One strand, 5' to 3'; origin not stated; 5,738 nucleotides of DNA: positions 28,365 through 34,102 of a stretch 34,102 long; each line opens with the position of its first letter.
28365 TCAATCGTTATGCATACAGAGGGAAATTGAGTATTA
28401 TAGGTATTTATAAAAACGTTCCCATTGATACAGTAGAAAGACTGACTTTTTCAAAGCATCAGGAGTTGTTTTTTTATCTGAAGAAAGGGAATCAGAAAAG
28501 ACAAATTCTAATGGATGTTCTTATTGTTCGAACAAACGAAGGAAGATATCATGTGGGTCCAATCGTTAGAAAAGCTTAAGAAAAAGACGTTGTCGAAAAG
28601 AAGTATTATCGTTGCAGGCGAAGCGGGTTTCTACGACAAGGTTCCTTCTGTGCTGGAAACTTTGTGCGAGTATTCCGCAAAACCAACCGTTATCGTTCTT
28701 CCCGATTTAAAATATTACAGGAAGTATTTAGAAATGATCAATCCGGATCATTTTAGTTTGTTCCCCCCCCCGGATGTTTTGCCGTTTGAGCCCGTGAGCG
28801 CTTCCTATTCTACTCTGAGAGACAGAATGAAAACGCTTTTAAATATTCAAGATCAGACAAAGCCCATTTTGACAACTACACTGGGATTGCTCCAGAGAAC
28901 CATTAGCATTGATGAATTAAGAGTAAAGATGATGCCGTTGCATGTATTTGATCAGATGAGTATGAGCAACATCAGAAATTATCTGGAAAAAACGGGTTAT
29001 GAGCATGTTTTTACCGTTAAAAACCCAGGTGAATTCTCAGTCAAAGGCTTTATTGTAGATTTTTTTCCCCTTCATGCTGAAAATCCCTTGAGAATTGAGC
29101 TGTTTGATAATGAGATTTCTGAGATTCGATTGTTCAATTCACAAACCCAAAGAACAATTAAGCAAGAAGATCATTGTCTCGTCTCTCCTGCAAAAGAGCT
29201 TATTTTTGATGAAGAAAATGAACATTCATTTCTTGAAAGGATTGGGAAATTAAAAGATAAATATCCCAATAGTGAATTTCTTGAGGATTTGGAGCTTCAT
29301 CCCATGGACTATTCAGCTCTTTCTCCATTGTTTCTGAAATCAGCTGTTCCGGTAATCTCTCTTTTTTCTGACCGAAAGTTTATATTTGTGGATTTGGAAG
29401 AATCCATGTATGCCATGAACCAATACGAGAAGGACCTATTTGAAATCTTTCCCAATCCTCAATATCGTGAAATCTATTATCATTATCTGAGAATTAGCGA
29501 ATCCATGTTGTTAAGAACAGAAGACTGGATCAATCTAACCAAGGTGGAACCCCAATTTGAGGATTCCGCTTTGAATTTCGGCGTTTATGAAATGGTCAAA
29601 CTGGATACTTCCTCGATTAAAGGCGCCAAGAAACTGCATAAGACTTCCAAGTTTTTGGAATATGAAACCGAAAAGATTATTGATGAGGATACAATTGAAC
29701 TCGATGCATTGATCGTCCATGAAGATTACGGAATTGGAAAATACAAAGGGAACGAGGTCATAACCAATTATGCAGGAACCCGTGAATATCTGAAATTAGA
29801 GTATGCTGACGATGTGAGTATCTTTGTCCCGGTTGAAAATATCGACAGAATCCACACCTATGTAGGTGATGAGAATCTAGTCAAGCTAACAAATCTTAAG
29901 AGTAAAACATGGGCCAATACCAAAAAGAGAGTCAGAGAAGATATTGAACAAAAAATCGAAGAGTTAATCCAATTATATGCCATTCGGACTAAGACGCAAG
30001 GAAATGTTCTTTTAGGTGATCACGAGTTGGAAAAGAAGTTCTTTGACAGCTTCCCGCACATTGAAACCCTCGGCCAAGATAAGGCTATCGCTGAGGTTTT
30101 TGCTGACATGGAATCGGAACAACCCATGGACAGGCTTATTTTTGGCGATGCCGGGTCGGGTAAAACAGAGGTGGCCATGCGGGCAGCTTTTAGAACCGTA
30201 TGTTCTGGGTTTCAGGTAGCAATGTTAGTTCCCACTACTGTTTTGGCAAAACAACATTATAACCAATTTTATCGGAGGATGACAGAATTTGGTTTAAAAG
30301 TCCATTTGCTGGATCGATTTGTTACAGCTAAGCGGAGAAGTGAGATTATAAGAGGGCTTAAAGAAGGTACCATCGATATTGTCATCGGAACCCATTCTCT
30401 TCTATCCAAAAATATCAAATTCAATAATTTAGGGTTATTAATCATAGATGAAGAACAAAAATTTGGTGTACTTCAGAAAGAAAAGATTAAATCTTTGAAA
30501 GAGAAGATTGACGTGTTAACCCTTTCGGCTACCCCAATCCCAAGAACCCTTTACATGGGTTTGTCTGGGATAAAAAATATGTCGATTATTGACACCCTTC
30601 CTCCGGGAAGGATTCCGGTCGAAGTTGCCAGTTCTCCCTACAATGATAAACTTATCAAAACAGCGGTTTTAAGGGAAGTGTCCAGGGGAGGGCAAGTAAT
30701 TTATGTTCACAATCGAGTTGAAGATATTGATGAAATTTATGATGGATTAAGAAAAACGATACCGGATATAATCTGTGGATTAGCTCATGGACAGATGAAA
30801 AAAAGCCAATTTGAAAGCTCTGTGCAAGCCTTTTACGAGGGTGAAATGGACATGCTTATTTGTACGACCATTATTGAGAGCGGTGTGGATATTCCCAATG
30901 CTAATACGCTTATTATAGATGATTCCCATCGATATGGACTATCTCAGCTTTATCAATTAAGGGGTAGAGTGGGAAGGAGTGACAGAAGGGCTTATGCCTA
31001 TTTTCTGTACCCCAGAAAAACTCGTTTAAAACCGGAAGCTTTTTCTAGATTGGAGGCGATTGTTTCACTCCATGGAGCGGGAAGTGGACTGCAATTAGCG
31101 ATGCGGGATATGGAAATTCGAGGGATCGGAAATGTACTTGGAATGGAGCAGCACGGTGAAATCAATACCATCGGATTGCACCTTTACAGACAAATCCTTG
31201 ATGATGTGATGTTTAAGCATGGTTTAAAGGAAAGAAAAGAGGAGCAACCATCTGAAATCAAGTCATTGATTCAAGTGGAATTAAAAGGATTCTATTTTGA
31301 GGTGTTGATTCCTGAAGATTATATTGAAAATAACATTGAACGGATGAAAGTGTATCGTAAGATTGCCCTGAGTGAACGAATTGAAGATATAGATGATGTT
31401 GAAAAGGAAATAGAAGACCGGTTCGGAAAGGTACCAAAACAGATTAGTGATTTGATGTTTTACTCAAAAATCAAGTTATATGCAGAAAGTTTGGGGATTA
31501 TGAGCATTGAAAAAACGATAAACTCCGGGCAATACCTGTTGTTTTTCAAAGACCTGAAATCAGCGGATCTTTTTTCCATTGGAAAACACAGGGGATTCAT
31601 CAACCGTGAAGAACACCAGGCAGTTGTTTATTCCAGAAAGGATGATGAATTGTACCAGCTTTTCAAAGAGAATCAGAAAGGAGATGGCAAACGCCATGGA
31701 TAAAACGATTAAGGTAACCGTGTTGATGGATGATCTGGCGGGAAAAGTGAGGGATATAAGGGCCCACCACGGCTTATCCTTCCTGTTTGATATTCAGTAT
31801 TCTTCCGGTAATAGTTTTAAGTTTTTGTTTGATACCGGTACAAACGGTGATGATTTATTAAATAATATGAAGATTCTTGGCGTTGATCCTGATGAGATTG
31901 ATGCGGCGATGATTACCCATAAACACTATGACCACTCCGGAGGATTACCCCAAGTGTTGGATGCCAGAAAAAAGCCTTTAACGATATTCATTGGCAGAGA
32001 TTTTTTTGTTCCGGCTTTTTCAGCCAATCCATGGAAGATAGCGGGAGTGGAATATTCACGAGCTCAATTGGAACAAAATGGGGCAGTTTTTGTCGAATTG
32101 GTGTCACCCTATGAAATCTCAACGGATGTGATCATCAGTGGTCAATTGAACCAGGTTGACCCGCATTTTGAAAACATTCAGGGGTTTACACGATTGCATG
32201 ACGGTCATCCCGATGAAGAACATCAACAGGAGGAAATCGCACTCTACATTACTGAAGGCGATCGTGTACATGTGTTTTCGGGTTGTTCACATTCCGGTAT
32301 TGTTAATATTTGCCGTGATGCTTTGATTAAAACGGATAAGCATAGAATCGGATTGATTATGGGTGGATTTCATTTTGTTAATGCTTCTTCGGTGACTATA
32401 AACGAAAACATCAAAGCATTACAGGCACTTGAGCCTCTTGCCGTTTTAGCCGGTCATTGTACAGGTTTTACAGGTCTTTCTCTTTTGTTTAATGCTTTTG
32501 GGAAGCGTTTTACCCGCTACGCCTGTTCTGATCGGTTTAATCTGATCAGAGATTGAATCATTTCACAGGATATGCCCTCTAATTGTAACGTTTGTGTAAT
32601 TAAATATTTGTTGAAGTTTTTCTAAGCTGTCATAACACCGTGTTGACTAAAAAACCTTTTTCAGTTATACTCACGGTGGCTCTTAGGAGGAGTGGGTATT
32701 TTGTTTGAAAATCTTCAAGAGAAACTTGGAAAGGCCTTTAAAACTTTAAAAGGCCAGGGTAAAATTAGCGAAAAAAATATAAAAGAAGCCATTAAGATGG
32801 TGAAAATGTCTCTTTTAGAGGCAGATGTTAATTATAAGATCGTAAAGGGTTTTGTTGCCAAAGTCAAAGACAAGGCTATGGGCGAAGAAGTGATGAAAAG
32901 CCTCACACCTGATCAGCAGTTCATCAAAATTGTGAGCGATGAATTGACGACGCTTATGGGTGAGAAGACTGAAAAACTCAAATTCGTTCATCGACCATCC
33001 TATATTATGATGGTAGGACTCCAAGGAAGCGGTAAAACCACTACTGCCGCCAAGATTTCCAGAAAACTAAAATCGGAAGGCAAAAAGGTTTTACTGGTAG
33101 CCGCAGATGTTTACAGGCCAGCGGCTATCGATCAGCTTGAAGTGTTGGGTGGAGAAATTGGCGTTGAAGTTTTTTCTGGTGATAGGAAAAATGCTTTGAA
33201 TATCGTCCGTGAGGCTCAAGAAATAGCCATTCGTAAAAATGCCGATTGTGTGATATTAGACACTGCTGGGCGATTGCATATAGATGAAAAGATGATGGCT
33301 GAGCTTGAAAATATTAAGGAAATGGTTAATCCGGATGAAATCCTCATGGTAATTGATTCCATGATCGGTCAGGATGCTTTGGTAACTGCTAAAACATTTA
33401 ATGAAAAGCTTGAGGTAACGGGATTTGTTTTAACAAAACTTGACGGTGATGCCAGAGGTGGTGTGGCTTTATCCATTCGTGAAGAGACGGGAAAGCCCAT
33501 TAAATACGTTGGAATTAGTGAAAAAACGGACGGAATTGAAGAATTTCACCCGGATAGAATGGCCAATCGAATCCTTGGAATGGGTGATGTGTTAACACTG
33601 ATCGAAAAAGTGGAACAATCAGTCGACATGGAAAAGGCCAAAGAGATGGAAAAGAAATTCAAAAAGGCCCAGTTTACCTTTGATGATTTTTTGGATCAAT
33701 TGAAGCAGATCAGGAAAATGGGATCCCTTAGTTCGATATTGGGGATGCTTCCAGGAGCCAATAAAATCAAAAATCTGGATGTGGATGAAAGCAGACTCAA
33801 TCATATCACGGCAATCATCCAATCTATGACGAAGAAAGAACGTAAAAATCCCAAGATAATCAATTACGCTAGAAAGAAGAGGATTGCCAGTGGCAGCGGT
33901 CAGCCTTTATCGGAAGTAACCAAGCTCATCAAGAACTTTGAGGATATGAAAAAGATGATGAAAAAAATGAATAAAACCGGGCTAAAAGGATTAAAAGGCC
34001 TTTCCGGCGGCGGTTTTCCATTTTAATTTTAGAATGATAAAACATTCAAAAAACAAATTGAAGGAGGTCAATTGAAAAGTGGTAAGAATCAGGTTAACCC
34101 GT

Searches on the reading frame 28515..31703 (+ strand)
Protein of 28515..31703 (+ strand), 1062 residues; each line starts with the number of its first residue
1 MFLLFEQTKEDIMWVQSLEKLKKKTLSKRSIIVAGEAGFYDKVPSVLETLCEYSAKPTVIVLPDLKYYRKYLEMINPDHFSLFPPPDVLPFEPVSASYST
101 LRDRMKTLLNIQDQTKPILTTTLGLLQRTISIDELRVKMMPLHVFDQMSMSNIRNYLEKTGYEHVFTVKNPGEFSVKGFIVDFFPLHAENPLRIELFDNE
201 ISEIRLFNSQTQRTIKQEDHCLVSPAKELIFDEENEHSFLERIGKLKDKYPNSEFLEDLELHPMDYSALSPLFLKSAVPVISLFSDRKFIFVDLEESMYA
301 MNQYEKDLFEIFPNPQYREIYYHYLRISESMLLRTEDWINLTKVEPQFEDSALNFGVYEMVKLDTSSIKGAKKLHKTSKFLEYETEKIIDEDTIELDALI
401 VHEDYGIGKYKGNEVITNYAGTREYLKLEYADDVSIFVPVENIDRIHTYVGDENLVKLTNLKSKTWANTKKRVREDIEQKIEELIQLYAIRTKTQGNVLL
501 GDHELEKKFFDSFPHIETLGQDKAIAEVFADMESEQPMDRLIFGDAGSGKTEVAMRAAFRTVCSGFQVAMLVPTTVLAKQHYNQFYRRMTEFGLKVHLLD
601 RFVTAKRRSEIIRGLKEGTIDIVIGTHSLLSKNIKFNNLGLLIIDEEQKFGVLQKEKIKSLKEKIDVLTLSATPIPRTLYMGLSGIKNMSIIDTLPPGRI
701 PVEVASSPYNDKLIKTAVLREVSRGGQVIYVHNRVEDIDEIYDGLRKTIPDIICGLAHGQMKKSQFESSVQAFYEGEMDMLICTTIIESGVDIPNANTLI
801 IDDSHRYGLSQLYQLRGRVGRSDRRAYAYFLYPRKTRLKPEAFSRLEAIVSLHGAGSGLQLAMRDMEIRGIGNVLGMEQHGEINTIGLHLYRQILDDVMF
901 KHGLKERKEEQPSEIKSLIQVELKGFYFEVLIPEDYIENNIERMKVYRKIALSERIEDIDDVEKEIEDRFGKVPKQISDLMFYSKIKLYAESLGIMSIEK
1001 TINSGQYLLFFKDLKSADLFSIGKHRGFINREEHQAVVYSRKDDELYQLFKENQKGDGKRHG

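Call 8: search_protein_families(library=pfam, proteins=[window:28515-31703:+], max_evalue=0.001)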
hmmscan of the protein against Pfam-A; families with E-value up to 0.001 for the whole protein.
window:28515-31703:+ (1062 aa): 7 families
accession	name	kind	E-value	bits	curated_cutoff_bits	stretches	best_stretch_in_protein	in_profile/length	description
PF00270.35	DEAD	-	4.4e-26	92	26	1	521-678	4-163/167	DEAD/DEAH box helicase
PF00271.37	Helicase_C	-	4.1e-23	82.2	23.5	1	718-822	10-109/110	Helicase conserved C-terminal domain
PF03461.20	TRCF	-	3.5e-21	75.8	25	1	928-1005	3-80/95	TRCF domain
PF17757.6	UvrB_inter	-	7.7e-20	71.2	22.9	1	142-228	3-90/91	UvrB interaction domain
PF02559.22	CarD_TRCF_RID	-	3.5e-13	49.8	23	1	399-450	6-57/57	CarD-like/TRCF RID domain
PF04851.21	ResIII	-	1.1e-09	38.9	22.5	1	521-674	8-162/164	Type III restriction enzyme, res subunit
PF22590.2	Cas3-like_C_2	-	1e-05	26.2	27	1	725-823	2-105/106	CRISPR-associated nuclease/helicase Cas3, C-terminal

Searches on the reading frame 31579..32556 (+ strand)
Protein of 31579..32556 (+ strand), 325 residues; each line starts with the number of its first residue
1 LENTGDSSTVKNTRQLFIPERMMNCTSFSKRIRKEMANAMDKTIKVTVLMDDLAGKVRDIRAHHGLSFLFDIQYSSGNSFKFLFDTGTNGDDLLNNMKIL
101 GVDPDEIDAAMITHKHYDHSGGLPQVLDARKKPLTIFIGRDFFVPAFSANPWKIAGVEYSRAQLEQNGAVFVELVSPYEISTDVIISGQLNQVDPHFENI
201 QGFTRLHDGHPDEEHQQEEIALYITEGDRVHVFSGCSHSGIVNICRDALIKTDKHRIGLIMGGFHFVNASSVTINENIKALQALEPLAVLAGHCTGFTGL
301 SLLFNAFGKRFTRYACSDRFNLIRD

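Call 8: search_protein_families(library=pfam, proteins=[window:31579-32556:+], max_evalue=0.001)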
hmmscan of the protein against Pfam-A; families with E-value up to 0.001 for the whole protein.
window:31579-32556:+ (325 aa): 3 families
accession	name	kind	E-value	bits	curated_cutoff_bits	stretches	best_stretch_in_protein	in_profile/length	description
PF00753.33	Lactamase_B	-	7e-12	46.1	22.7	1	77-195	13-97/196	Metallo-beta-lactamase superfamily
PF12706.13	Lactamase_B_2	-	6.5e-06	26.3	27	1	82-137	3-61/200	Beta-lactamase superfamily domain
PF23023.1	Anti-Pycsar_Apyc1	-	0.00032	20.7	50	1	77-153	27-99/250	Anti-Pycsar protein Apyc1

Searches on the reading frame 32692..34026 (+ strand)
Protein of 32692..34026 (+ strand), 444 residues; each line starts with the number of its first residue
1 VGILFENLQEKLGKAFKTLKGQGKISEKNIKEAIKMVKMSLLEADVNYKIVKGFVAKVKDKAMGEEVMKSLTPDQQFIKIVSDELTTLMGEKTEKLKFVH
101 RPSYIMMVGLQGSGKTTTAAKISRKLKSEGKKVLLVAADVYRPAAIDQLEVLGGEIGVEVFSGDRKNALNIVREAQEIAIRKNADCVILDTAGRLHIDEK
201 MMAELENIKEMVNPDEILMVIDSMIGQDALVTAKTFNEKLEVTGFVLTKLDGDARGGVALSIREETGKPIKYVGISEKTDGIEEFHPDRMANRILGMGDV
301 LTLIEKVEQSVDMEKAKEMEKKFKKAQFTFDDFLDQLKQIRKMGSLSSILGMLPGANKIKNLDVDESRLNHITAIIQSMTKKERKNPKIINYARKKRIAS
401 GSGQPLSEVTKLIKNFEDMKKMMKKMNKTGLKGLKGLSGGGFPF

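Call 8: search_protein_families(library=pfam, proteins=[window:32692-34026:+], max_evalue=0.001)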
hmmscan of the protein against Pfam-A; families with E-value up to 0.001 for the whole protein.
window:32692-34026:+ (444 aa): 14 families
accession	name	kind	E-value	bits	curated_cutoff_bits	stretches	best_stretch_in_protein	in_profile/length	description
PF00448.28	SRP54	-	3.9e-74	249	22.7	1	102-296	1-196/196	SRP54-type protein, GTPase domain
PF02978.25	SRP_SPB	-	1e-34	119.2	27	1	327-423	1-91/91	Signal peptide binding domain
PF02881.24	SRP54_N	-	3e-20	72.6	22.4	1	8-85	1-75/75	SRP54-type protein, helical bundle domain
PF01656.29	CbiA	-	2.6e-08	34.3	25.4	1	112-266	9-99/125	CobQ/CobB/MinD/ParA nucleotide binding domain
PF13401.12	AAA_22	-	3.7e-07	31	27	1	103-213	6-109/130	AAA domain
PF06414.18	Zeta_toxin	-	8.9e-07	29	22.3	1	95-145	10-58/199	Zeta toxin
PF13671.12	AAA_33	-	2e-05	25.4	27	1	105-191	2-77/143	AAA domain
PF13614.12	AAA_31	-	5.8e-05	23.5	27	1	112-146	12-46/177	AAA domain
PF20720.3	nSTAND3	-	8.1e-05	22.8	27.2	0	99-136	14-51/155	Novel STAND NTPase 3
PF01583.26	APS_kinase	-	0.00011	22.7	21.1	0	103-143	3-43/152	Adenylylsulphate kinase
PF02492.25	cobW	-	0.00045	20.3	20.7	1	105-251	3-154/180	CobW/HypB/UreG, nucleotide-binding domain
PF13207.12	AAA_17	-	0.00053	20.7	27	1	108-220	1-108/136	AAA domain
PF01591.24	6PF2K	-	0.0006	19.6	27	1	99-182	10-87/223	6-phosphofructo-2-kinase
PF13604.12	AAA_30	-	0.00062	20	27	0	104-207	20-104/191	AAA domain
